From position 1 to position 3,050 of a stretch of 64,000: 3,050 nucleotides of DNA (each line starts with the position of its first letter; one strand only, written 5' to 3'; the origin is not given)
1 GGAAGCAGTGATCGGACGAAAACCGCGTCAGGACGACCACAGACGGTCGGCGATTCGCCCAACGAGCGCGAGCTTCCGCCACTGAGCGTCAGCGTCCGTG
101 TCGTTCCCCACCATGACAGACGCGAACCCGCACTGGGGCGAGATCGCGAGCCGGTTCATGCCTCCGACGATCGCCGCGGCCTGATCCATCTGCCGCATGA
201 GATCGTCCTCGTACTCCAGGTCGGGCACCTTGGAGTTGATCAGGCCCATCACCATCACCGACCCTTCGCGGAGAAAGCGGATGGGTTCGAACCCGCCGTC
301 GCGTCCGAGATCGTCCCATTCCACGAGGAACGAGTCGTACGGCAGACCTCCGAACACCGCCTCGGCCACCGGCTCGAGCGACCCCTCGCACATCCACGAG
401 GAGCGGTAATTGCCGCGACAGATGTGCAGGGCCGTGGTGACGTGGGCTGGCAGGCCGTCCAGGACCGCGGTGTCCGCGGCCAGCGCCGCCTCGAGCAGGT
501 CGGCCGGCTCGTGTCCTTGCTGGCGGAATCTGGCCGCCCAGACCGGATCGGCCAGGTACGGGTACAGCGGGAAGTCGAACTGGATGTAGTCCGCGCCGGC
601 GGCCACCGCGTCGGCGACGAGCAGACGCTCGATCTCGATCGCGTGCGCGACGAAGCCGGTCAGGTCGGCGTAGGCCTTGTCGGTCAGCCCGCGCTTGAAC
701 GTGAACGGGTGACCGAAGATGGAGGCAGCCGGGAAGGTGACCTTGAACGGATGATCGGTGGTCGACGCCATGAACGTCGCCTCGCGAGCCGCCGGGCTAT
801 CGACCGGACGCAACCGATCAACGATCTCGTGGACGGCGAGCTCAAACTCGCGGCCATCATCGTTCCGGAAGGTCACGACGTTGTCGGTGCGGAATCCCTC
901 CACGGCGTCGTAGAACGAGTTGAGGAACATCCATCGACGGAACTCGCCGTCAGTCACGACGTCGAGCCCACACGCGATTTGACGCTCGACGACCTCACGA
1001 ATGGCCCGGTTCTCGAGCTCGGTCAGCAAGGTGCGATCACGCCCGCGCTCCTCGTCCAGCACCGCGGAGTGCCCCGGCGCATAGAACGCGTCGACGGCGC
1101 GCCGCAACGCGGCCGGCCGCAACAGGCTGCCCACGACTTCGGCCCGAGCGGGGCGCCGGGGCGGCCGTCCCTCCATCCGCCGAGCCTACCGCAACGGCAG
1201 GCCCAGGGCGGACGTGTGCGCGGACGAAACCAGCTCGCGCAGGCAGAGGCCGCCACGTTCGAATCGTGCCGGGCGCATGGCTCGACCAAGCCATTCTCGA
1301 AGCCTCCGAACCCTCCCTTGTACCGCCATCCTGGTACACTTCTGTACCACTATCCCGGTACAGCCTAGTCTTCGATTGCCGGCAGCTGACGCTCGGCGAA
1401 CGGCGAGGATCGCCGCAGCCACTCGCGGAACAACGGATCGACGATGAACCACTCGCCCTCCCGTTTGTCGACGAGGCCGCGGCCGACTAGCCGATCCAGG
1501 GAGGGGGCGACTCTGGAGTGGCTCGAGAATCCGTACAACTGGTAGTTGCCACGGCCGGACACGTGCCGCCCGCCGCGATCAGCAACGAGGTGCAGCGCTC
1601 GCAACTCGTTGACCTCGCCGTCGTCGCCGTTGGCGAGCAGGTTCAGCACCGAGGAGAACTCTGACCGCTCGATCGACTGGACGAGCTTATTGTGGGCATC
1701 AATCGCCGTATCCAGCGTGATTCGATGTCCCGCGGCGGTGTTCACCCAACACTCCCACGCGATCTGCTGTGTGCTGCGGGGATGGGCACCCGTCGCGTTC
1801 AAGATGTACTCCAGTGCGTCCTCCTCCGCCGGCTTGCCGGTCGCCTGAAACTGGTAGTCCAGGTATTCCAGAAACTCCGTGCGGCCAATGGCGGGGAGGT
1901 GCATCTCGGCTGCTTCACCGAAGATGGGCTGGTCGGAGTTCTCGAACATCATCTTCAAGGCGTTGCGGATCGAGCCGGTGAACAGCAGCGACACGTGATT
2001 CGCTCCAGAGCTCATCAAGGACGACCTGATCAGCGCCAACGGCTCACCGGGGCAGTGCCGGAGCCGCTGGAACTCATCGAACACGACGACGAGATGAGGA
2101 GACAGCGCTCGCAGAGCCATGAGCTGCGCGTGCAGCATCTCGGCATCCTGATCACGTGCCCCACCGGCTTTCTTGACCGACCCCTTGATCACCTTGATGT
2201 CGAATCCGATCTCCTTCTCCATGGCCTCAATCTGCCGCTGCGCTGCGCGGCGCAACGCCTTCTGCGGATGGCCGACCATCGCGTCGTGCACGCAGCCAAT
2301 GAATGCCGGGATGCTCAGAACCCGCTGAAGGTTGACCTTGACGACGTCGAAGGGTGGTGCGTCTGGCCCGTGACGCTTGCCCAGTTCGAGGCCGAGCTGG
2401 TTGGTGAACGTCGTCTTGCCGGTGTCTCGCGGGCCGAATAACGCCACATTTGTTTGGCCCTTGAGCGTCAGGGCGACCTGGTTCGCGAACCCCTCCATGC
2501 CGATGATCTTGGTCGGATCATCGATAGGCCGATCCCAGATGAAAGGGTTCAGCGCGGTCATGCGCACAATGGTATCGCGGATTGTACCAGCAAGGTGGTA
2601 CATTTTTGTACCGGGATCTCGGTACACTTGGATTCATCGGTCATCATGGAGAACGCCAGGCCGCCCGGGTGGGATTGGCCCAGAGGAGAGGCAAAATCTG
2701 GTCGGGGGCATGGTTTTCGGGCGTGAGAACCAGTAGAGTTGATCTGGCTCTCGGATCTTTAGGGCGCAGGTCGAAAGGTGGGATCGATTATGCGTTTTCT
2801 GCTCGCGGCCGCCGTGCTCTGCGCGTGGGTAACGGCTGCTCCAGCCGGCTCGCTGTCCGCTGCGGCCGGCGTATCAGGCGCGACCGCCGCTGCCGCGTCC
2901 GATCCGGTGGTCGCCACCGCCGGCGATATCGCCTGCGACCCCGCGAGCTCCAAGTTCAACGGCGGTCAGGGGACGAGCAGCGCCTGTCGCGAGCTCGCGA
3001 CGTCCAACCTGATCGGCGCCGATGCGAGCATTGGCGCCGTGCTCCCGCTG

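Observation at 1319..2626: AAA+ ATPase gene bracketed by two inverted copies of a 44-bp array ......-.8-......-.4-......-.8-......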

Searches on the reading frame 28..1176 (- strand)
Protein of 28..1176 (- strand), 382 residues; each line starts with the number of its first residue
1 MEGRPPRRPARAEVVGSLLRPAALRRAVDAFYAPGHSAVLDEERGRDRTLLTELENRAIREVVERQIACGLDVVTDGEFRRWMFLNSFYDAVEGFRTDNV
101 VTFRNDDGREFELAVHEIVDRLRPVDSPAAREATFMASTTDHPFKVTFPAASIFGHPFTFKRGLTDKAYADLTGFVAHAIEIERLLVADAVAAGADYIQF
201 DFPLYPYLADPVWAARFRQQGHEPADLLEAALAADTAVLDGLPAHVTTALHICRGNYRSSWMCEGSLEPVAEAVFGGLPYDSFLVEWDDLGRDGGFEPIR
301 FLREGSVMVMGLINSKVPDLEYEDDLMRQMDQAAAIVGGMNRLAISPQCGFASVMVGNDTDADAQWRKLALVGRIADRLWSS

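Call 4: search_protein_families(library=pfam, proteins=[window:28-1176:-], max_evalue=0.01)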
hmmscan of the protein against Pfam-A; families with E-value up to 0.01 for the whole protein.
window:28-1176:- (382 aa): 1 family
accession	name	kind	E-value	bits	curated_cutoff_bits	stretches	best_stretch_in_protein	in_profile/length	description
PF01717.24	Meth_synt_2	-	4.7e-06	26.6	21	1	54-203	35-176/324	Cobalamin-independent synthase, Catalytic domain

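Call 8: search_protein_families(library=ncbifam, proteins=[window:28-1176:-], max_evalue=0.01)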
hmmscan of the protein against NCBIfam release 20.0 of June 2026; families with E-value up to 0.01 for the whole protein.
window:28-1176:- (382 aa): 5 families
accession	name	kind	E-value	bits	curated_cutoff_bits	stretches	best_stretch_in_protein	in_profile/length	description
NF005085.0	PRK06520.1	subfamily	1.4e-68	231.7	313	1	8-380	6-368/368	5-methyltetrahydropteroyltriglutamate--homocysteine S-methyltransferase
NF004875.0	PRK06233.1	equivalog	1.5e-52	178.6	576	1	8-381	8-373/373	vitamin B12 independent methionine synthase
NF003317.0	PRK04326.1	equivalog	5.2e-16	58.7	406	1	13-351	12-300/340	methionine synthase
NF006589.0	PRK09121.1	equivalog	1.4e-12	47.4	392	1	51-210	36-187/342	methionine synthase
NF002119.0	PRK00957.1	equivalog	2.4e-07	30.2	258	1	55-101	34-79/306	methionine synthase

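Call 77: find_homologous_proteins(query=window:28-1176:-, max_evalue=1e-50)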
Query window:28-1176:- (382 aa): 5150 proteins with E <= 1e-50 among 8000 candidates; the best 120 are listed.
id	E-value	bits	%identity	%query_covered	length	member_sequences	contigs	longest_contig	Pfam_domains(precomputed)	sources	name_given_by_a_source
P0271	2.0e-256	868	100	100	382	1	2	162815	PF01717.25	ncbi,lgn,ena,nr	ncbi:MAG TPA: hypothetical protein VFW14_10580 [Gaiellales bacterium]|nr:hypothetical protein [Gaiel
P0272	3.7e-255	864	100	100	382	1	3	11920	PF01717.25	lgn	-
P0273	1.5e-254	862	99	100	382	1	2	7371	PF01717.25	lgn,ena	-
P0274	5.5e-250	847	97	100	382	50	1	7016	PF01717.25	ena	-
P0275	8.1e-247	836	96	100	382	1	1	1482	PF01717.25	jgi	jgi:5-methyltetrahydropteroyltriglutamate--homocysteine methyltransferase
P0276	6.1e-244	827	95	100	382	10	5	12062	PF01717.25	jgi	jgi:5-methyltetrahydropteroyltriglutamate--homocysteine methyltransferase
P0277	9.6e-243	823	95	100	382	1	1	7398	PF01717.25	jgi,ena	-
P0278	2.3e-241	818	94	100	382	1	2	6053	PF01717.25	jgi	jgi:5-methyltetrahydropteroyltriglutamate--homocysteine methyltransferase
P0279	1.8e-239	812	93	100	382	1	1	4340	PF01717.25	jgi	jgi:methionine synthase II (cobalamin-independent)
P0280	1.1e-232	790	91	100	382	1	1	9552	PF01717.25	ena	-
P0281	1.6e-230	783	91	96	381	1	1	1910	PF01717.25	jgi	jgi:5-methyltetrahydropteroyltriglutamate--homocysteine methyltransferase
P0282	3.1e-225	765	88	99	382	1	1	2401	PF01717.25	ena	-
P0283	5.7e-225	765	87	100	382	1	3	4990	PF01717.25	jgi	jgi:5-methyltetrahydropteroyltriglutamate--homocysteine methyltransferase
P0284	1.1e-224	764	88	99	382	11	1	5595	PF01717.25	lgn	-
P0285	2.0e-224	763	88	99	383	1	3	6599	PF01717.25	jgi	jgi:5-methyltetrahydropteroyltriglutamate--homocysteine methyltransferase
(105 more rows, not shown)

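Call 79: find_encoding_contigs(protein=P0280, flank=6000, max_places=4)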
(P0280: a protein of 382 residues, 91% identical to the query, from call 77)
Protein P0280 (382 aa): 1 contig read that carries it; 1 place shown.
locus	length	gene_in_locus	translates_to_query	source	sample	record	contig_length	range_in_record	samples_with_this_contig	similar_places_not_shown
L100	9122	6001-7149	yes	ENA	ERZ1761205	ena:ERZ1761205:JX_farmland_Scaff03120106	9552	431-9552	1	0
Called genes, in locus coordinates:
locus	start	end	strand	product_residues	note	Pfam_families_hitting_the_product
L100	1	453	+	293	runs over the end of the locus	?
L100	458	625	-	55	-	PF06348:DUF1059 (weak)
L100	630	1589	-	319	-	PF00268:Ribonuc_red_sm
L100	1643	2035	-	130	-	PF01842:ACT, PF13291:ACT_4 (faint), PF19571:ACT_8 (weak), PF22190:TTHA0829-like_ACT (faint), PF22629:ACT_AHAS_ss (faint), PF01842:ACT (weak)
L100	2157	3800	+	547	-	PF00515:TPR_1 (faint), PF07719:TPR_2 (faint), PF13424:TPR_12 (faint)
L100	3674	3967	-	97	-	-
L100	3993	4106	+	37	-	-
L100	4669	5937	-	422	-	PF01494:FAD_binding_3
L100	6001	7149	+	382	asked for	PF01717:Meth_synt_2 (faint)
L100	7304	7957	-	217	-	-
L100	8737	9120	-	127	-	?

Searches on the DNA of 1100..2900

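Call 60: search_rna_families(source=window, start=1100, end=2900, threshold=evalue, max_evalue=1)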
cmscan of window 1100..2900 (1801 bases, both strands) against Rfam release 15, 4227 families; matches with E-value up to 1: 0.
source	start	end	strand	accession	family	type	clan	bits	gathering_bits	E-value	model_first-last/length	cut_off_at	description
